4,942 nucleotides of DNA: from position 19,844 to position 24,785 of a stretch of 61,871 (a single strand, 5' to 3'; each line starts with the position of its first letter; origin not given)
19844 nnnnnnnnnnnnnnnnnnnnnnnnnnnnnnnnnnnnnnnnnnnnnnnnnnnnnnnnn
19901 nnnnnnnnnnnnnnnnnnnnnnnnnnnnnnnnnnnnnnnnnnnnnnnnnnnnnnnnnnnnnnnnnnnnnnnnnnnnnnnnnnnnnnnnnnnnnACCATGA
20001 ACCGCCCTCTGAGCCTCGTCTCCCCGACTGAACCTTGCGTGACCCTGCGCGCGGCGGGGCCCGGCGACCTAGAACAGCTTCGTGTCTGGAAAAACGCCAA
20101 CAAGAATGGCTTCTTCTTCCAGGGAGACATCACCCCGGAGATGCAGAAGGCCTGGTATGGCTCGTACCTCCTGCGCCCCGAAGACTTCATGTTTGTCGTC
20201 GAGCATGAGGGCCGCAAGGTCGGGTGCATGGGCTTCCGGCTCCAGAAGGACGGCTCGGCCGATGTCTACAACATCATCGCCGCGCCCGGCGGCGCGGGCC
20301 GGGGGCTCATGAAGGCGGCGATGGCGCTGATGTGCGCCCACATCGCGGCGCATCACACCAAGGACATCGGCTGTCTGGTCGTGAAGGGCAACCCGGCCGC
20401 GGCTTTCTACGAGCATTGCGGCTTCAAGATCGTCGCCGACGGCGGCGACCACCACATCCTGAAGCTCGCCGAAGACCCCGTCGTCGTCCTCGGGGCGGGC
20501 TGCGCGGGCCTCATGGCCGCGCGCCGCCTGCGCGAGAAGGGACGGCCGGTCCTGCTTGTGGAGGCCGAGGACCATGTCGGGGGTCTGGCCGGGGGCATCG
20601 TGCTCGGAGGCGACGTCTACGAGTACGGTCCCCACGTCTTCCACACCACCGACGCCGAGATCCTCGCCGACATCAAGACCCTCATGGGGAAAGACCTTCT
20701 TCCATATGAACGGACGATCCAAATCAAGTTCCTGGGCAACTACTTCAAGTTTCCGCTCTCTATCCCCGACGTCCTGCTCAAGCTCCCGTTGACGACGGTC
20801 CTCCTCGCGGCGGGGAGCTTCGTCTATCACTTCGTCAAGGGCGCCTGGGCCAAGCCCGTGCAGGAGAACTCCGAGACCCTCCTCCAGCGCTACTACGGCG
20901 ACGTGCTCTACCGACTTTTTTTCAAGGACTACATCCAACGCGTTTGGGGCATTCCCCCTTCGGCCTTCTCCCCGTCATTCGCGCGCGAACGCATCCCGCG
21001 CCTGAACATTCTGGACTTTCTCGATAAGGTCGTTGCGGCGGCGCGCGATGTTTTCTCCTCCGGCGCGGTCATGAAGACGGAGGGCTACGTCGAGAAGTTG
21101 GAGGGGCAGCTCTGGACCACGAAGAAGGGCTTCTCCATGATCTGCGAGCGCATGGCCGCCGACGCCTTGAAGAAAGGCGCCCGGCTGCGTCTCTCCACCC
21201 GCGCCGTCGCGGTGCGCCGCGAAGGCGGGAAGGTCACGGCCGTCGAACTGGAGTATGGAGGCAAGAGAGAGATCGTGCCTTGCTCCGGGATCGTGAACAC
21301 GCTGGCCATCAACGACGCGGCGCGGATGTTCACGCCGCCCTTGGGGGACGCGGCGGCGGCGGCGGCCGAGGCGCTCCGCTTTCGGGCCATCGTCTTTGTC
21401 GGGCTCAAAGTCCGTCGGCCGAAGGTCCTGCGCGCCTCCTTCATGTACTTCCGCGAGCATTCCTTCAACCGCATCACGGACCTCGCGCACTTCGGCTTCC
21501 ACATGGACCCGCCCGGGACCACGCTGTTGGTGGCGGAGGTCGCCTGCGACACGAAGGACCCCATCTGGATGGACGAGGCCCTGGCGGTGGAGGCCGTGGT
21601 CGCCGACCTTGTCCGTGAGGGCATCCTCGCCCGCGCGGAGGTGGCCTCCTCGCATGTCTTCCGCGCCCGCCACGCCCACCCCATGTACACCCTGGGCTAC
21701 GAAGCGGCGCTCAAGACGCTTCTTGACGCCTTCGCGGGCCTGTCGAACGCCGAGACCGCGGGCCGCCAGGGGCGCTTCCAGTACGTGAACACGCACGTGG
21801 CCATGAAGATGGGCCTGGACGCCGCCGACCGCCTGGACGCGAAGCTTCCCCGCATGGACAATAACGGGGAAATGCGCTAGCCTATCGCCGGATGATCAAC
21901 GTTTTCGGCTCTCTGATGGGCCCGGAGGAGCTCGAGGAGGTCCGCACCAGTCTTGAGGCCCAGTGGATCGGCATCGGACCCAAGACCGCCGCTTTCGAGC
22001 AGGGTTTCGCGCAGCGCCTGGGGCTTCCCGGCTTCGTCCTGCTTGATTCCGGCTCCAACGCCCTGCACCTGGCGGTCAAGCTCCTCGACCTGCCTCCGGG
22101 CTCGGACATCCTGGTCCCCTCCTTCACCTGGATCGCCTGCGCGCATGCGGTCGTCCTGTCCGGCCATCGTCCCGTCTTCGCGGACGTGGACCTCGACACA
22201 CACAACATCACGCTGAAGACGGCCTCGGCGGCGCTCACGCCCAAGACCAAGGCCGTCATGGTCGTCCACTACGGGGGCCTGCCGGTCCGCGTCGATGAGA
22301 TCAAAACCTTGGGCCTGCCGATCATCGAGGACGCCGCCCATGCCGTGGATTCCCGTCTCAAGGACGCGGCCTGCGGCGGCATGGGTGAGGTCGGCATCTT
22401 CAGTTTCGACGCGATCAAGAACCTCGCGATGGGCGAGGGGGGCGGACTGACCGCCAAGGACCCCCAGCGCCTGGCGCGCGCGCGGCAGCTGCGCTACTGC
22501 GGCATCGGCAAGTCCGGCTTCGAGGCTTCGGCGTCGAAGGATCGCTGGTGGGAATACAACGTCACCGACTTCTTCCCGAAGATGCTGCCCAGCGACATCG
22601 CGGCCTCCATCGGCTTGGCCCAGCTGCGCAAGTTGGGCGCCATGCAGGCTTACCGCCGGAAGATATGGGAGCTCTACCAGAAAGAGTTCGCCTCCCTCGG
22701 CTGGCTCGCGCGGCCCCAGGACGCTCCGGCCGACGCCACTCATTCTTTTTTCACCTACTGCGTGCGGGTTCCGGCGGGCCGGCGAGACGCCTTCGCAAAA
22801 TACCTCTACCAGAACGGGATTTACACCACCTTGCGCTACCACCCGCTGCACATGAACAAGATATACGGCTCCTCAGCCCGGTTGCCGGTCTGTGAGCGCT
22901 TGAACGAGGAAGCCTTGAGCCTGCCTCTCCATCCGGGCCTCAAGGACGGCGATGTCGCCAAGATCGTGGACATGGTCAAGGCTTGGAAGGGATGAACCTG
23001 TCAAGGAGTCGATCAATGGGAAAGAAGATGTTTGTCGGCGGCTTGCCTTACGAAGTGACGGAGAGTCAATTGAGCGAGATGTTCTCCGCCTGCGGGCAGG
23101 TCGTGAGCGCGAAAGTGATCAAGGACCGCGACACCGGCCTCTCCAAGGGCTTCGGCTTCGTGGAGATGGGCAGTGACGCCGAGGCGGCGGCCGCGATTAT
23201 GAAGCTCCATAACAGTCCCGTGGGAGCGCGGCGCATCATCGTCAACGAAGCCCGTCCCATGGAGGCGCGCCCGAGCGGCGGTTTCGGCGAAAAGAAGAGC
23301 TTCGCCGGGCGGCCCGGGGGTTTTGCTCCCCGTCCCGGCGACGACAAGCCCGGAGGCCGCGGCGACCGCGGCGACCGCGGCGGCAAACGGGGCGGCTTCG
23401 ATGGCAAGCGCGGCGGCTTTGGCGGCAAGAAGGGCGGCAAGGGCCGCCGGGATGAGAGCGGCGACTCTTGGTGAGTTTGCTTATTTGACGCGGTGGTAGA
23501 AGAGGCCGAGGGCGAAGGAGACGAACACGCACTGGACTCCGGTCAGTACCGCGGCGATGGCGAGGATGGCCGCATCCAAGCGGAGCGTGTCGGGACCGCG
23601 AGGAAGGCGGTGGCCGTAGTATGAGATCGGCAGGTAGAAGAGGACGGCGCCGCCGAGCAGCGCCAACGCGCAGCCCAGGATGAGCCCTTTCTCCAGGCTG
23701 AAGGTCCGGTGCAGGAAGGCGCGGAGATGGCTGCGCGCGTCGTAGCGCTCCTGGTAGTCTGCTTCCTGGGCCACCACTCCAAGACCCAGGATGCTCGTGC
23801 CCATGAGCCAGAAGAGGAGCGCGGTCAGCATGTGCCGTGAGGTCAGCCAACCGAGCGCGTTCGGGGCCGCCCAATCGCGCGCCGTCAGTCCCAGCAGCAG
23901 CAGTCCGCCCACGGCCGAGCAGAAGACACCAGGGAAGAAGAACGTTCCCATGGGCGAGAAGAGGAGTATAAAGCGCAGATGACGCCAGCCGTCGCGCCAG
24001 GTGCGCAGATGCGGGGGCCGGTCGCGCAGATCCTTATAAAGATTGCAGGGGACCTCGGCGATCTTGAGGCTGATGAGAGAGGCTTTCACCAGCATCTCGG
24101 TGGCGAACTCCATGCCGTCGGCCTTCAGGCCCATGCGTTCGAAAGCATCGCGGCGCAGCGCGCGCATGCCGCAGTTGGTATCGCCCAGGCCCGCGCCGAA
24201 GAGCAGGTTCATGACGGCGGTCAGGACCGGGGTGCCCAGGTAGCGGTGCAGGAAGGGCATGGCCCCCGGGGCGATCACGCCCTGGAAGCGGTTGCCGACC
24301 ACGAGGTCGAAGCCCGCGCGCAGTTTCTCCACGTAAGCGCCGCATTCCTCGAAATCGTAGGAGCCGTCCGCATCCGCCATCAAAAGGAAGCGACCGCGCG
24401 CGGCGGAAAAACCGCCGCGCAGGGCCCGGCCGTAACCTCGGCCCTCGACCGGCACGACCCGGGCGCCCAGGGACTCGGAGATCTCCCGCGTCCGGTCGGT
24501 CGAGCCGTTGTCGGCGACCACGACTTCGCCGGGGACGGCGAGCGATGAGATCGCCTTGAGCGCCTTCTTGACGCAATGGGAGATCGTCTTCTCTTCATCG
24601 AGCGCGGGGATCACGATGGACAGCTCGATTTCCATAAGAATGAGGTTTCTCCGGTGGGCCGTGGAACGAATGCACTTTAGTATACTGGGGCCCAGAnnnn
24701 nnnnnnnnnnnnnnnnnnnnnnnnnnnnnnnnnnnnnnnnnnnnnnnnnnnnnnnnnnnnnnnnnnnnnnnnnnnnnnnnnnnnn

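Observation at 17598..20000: Covalent fusion of a polyprenyl-phosphate sugar synthase (GT2) to its presumptive GT-C partner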

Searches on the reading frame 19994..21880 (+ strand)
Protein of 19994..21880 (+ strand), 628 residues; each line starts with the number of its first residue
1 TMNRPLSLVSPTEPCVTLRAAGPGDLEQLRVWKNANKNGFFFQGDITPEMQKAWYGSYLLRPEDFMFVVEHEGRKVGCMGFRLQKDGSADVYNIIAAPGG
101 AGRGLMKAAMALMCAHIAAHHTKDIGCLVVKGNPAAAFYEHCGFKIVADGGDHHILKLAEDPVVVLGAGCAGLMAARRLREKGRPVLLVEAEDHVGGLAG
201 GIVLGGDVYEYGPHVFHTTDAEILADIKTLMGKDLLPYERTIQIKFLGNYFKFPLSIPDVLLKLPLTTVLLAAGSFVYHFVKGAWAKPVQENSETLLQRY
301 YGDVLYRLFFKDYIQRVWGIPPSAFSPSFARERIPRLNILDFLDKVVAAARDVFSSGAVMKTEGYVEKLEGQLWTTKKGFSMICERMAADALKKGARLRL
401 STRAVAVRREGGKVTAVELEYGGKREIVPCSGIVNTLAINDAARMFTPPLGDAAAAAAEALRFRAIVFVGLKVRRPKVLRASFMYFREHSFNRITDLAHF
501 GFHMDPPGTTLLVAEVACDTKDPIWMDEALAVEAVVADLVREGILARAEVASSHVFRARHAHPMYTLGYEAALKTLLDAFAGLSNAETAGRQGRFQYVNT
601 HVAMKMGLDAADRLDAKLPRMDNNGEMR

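Call 7: search_protein_families(library=pfam, proteins=[window:19994-21880:+], max_evalue=0.001)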
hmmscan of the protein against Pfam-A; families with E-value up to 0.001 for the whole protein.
window:19994-21880:+ (628 aa): 13 families
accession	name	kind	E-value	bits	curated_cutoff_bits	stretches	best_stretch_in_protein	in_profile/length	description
PF01593.30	Amino_oxidase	-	1e-29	104.6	19.8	1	171-541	2-363/443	Flavin containing amine oxidoreductase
PF13450.12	NAD_binding_8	-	1.8e-14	54.2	21.9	1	165-220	1-56/68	NAD(P)-binding Rossmann-like domain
PF01266.30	DAO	-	1.9e-11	44.5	27.9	1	163-439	2-210/353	FAD dependent oxidoreductase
PF12831.13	FAD_oxidored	-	2.2e-09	37.6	27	1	163-228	2-69/416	FAD dependent oxidoreductase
PF00583.31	Acetyltransf_1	-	4.1e-09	37.2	20.7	1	48-144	18-116/116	Acetyltransferase (GNAT) family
PF13508.13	Acetyltransf_7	-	9.3e-09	36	27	1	64-145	3-83/84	Acetyltransferase (GNAT) domain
PF13302.13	Acetyltransf_3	-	9.6e-08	33.3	25.4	1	16-145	2-138/138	Acetyltransferase (GNAT) domain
PF03486.20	HI0933_like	-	4.3e-07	30.1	50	1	163-196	3-36/244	HI0933-like protein Rossmann domain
PF00890.30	FAD_binding_2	-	4.6e-06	26.5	20.4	1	163-197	2-36/414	FAD binding domain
PF07992.20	Pyr_redox_2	-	5.1e-06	26.5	26.1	1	163-195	3-35/291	Pyridine nucleotide-disulphide oxidoreductase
PF01946.23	Thi4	-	8.9e-06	25.5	26.2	1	154-227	11-80/235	Thi4 family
PF00070.33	Pyr_redox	-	0.0001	23.2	22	0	163-196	2-35/82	Pyridine nucleotide-disulphide oxidoreductase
PF01494.25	FAD_binding_3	-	0.00068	19.4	22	0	162-192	3-33/349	FAD binding domain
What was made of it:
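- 19997..21880 (+): Downstream gene, translationally coupled by an ATGA overlap: GNAT acetyltransferase fused to a UDP-galactopyranose-mutase-like flavoprotein. Pfam Acetyltransf_1 plus Amino_oxidase/NAD_binding_8 (call 7).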

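Call 33: search_protein_families(library=ncbifam, proteins=[window:19994-21880:+], max_evalue=0.00001)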
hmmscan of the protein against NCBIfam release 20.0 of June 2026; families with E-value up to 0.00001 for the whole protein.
window:19994-21880:+ (628 aa): 12 families
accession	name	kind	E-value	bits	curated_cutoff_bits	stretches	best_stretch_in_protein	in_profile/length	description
NF005547.0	PRK07208.1-3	equivalog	1.3e-60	205.5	380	1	163-614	7-441/465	hypothetical protein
NF005548.0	PRK07208.1-4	equivalog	1.7e-60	205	389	1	160-612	3-448/488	hypothetical protein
NF005545.0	PRK07208.1-1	equivalog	5.6e-40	137.1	451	1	163-612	10-459/504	hypothetical protein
NF005546.0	PRK07208.1-2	equivalog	8.4e-38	130.2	418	1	235-614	111-502/527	hypothetical protein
NF005549.0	PRK07208.1-5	equivalog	5.8e-26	91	587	2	239-477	116-355/534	hypothetical protein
NF005560.0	PRK07233.1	equivalog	1.3e-25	90.1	252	2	163-311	3-153/435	hypothetical protein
TIGR03467.1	HpnE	equivalog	1.2e-14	54.5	283.05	1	163-240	1-79/430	hydroxysqualene dehydroxylase HpnE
TIGR00031.1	UDP-GALP_mutase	equivalog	2.3e-13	49.9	303.75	1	164-329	5-171/378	UDP-galactopyranose mutase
NF045637.1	carotdesatCrtDProt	equivalog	3.9e-13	48.7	580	1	163-218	1-56/485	1-hydroxycarotenoid 3,4-desaturase CrtD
TIGR02734.1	crtI_fam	subfamily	3.9e-12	45.6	238.1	1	163-235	1-71/504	phytoene desaturase family protein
TIGR00562.1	proto_IX_ox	equivalog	1.5e-08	33.7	97.85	1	162-576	4-426/470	protoporphyrinogen oxidase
TIGR02032.1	GG-red-SF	subfamily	1.4e-06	28.2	158.8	0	163-201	3-41/297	geranylgeranyl reductase family protein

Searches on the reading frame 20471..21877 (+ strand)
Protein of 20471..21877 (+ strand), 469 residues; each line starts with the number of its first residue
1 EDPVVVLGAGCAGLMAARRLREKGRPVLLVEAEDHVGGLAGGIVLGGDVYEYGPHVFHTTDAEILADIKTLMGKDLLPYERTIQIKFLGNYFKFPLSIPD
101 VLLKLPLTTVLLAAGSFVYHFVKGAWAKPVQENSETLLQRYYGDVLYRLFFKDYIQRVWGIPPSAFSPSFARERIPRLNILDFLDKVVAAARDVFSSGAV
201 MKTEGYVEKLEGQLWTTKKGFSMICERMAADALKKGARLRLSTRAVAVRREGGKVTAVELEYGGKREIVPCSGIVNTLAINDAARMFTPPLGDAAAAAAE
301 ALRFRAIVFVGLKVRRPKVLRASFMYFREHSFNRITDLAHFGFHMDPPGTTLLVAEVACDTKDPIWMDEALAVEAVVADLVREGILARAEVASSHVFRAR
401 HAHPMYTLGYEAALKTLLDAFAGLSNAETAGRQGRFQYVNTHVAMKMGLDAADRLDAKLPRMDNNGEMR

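Call 54: search_solved_structures(query=window:20471-21877:+, max_evalue=0.001)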
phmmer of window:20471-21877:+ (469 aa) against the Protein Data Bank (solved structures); distinct sequences matched with E-value up to 0.001: 70 (the best 60 are shown).
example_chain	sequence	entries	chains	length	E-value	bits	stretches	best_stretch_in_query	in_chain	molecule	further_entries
2bi7_A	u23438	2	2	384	1.8e-16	63.1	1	4-179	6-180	UDP-GALACTOPYRANOSE MUTASE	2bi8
1wam_A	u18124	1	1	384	1.9e-16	63.1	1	4-179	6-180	UDP-GALACTOPYRANOSE MUTASE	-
3gf4_A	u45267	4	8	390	2.4e-16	62.8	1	4-179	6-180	UDP-galactopyranose mutase | Probable UDP-galactopyranose mutase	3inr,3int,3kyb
3hdq_A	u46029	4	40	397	9.2e-15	57.5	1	5-176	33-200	UDP-galactopyranose mutase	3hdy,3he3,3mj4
4dsg_A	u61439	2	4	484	8.9e-10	41.1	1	4-453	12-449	UDP-galactopyranose mutase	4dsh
1i8t_A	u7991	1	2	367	1.8e-09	40.1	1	5-177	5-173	UDP-GALACTOPYRANOSE MUTASE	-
3uka_A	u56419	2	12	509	5e-09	38.6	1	4-182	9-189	UDP-galactopyranose mutase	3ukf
3ukl_A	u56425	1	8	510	5.1e-09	38.6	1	4-182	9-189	UDP-galactopyranose mutase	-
3ukh_A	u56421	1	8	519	5.4e-09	38.5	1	4-182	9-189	UDP-galactopyranose mutase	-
3ukq_A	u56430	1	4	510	5.7e-09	38.4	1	4-182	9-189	UDP-galactopyranose mutase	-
3ukp_A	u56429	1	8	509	5.9e-09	38.4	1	4-182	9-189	UDP-galactopyranose mutase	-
5eqd_A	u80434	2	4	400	1.2e-08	37.4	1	5-167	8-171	UDP-galactopyranose mutase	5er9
4u8k_A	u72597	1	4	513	1.3e-08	37.2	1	4-182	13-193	UDP-galactopyranose mutase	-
3ukk_A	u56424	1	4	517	1.3e-08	37.2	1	4-181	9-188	UDP-galactopyranose mutase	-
5f3r_A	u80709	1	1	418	1.4e-08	37.1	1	5-167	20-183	UDP-galactopyranose mutase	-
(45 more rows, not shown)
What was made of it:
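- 19997..21880 (+): Best PDB matches are UGMs, E 1.8e-16 (call 54).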

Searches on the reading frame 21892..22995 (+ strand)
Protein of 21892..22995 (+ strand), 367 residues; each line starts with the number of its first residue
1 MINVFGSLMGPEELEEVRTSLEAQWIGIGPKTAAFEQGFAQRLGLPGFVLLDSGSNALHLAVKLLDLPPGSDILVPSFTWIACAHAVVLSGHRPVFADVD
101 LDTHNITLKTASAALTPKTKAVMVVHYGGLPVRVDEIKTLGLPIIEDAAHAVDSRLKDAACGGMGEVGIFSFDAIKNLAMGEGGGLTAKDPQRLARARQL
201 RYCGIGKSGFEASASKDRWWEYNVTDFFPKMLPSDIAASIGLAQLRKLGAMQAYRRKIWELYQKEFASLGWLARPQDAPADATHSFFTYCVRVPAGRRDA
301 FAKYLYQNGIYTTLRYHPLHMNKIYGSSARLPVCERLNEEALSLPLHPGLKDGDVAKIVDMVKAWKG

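Call 7: search_protein_families(library=pfam, proteins=[window:21892-22995:+], max_evalue=0.001)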
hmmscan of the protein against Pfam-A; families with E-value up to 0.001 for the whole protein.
window:21892-22995:+ (367 aa): 2 families
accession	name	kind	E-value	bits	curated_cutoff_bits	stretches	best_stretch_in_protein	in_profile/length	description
PF01041.23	DegT_DnrJ_EryC1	-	1e-84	285.3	19.8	1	10-362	4-359/360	DegT/DnrJ/EryC1/StrS aminotransferase family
PF00155.27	Aminotran_1_2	-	0.0001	22.1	19.7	0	33-124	45-152/361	Aminotransferase class I and II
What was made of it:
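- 21892..22995 (+): DegT-family sugar aminotransferase, the most conserved partner of the GT-C gene. Pfam DegT E 1e-84 (call 7).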

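Call 33: search_protein_families(library=ncbifam, proteins=[window:21892-22995:+], max_evalue=0.00001)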
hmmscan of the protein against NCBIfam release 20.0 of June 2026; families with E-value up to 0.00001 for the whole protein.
window:21892-22995:+ (367 aa): 7 families
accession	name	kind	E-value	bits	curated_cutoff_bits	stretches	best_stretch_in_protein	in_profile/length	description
NF008658.2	PRK11658.1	equivalog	2e-63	214.3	631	1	9-363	12-374/379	UDP-4-amino-4-deoxy-L-arabinose aminotransferase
TIGR03588.1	PseC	equivalog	1.6e-62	211.7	423.5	1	12-363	12-377/380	UDP-4-amino-4,6-dideoxy-N-acetyl-beta-L-altrosamine transaminase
NF008687.0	PRK11706.1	equivalog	1.3e-61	208.4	375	1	12-364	12-372/375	dTDP-4-amino-4,6-dideoxygalactose transaminase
TIGR02379.1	ECA_wecE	subfamily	1.5e-49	168.7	434.85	1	15-363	15-372/376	dTDP-4-amino-4,6-dideoxy-D-glucose transaminase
TIGR04181.1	NHT_00031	hypoth_equivalog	4.2e-42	144.3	420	1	10-345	9-357/359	LegC family aminotransferase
TIGR04427.1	PLP_DesI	equivalog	1e-40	140.1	650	1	17-363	38-380/390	dTDP-4-dehydro-6-deoxyglucose aminotransferase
NF011936.0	PRK15407.1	equivalog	1.2e-33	116.5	423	1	2-363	37-433/440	lipopolysaccharide biosynthesis protein RfbH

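Call 55: search_solved_structures(query=window:21892-22992:+, max_evalue=1e-30)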
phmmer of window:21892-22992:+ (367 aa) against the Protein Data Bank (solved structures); distinct sequences matched with E-value up to 1e-30: 21.
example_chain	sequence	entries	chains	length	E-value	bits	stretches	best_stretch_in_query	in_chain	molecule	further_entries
5uid_A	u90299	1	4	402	4.8e-87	295.9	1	1-364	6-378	Aminotransferase TlmJ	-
1mdo_A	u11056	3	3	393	2e-55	191.8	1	8-360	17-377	ArnB aminotransferase | UDP-4-amino-4-deoxy-L-arabinose--oxoglutarate aminotransferase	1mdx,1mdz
4oca_A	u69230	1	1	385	1.3e-54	189.1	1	8-360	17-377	UDP-4-amino-4-deoxy-L-arabinose--oxoglutarate aminotransferase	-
8sng_A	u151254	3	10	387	1.9e-52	182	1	9-361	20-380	UDP-4-amino-4-deoxy-L-arabinose--oxoglutarate aminotransferase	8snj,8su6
3bn1_A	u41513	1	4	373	4.3e-45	157.8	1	12-359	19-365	Perosamine synthetase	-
3dr7_A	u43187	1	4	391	5.1e-45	157.6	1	12-359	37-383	Putative perosamine synthetase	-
3dr4_A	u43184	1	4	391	3.3e-44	154.9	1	12-359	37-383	Putative perosamine synthetase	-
3frk_A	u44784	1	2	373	3.7e-42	148.2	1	22-366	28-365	QdtB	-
7b0d_A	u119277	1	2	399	9.3e-41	143.6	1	13-361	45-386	Glutamine--scyllo-inositol transaminase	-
4lc3_A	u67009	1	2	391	9.2e-40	140.3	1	12-363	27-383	Putative UDP-4-amino-4-deoxy-l-arabinose--oxoglutarate aminotransferase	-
7n63_A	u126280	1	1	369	1e-37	133.6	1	17-354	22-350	Putative aminotransferase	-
4piw_A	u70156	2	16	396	2e-36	129.3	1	24-320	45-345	TDP-4-keto-6-deoxy-D-glucose transaminase family protein | dTDP-4-amino-4,6-dideoxygalactose transaminase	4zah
6blg_A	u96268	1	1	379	6.1e-36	127.7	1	14-321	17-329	dTDP-4-amino-4,6-dideoxygalactose transaminase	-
4zwv_A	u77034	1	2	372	3.2e-35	125.4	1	1-361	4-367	Putative aminotransferase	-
4xau_A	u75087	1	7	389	3.8e-35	125.1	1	1-361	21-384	Putative aminotransferase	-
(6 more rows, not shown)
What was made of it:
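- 21892..22995 (+): Best PDB hits are TlmJ 5uid at 4.8e-87 and ArnB at 2e-55 (call 55).
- Closest known: Arn pathway of Gram-negative bacteria. Same: The adjacent DegT is ArnB-like (calls 33, 55).
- The DegT is ArnB/TlmJ-like (calls 33, 55).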

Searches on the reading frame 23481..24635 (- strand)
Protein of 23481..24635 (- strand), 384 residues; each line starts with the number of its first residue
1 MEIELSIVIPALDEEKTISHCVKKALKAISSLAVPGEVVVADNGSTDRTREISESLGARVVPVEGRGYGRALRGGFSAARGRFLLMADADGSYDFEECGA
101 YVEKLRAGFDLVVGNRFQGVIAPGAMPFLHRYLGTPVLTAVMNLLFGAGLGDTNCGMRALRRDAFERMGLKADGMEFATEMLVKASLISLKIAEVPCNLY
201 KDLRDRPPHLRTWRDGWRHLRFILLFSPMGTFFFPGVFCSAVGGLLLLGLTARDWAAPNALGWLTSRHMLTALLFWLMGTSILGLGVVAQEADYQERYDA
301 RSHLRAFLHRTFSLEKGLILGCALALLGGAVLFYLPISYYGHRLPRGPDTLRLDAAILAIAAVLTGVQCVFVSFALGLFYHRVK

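Call 3: search_protein_families(library=pfam, proteins=[window:23481-24635:-], max_evalue=0.1)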
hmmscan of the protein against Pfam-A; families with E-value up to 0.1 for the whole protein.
window:23481-24635:- (384 aa): 2 families
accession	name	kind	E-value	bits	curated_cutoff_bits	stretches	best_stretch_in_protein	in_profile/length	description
PF00535.33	Glycos_transf_2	-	1.6e-23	83.9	23.3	1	6-168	1-167/168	Glycosyl transferase family 2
PF13641.12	Glyco_tranf_2_3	-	8.6e-05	23.1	27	1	5-90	3-96/230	Glycosyltransferase like family 2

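Call 4: search_protein_families(library=ncbifam, proteins=[window:23481-24635:-], max_evalue=0.1)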
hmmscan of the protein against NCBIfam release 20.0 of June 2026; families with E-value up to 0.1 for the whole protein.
window:23481-24635:- (384 aa): 18 families
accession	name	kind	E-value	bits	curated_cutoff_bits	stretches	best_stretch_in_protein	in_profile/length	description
TIGR04182.1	glyco_TIGR04182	equivalog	1.7e-36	126.1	325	1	5-288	2-278/293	S-layer glycoprotein N-glycosyltransferase AglJ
NF041391.1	DPhHxTase_Halo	equivalog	5.6e-24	84.3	375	1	22-198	10-182/213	dolichyl-phosphate hexose transferase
NF058614.1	PPMAGASynPpgS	equivalog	2.1e-17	63.3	370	1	7-199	4-196/226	polyprenyl-phospho-N-acetylgalactosaminyl synthase PpgS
TIGR04283.1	glyco_like_mftF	equivalog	5.8e-13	48.9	182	1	5-93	1-85/221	TIGR04283 family arsenosugar biosynthesis glycosyltransferase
NF007986.1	PRK10714.1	equivalog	9.1e-13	47.9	529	1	5-170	8-173/316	undecaprenyl-phosphate 4-deoxy-4-formamido-L-arabinose transferase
NF010496.0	PRK13915.1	equivalog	7.8e-12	44.9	262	1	4-90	32-126/307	glucosyl-3-phosphoglycerate synthase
NF047588.1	GlcsyltransPgfSStrep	equivalog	5.8e-06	25.7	500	1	4-119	2-124/308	glycosyltransferase PgfS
TIGR03937.1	PgaC_IcaA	equivalog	0.0001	21.4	422.3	1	5-96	47-141/407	poly-beta-1,6-N-acetyl-D-glucosamine synthase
NF007482.0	PRK10073.1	equivalog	0.00012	21.2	423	1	4-91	7-96/334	glycosyltransferase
TIGR03965.1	mycofact_glyco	equivalog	0.00015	20.8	280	1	4-90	75-164/467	mycofactocin biosynthesis glycosyltransferase MftF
NF041875.1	EPS_EpsD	equivalog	0.00032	20.2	370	1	5-92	1-91/325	exopolysaccharide biosynthesis glycosyltransferase EpsD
NF038302.1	EPS_HpsE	equivalog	0.0025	16.9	300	1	3-57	1-55/307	hormogonium polysaccharide biosynthesis glycosyltransferase HpsE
TIGR03469.1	HpnB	hypoth_equivalog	0.0037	16.3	379.25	1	5-58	46-97/386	hopene-associated glycosyltransferase HpnB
NF047683.1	TeichurnBiosyTuaG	equivalog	0.016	14.8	400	1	4-95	7-101/252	teichuronic acid biosynthesis protein TuaG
TIGR00016.1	ackA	subfamily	0.022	13.5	293.4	1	141-196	329-384/405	acetate/propionate family kinase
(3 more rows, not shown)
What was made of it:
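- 23481..24635 (-): Paralogous stand-alone GT2 with four C-terminal TM helices. Pfam and NCBIfam hits (calls 3, 4).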
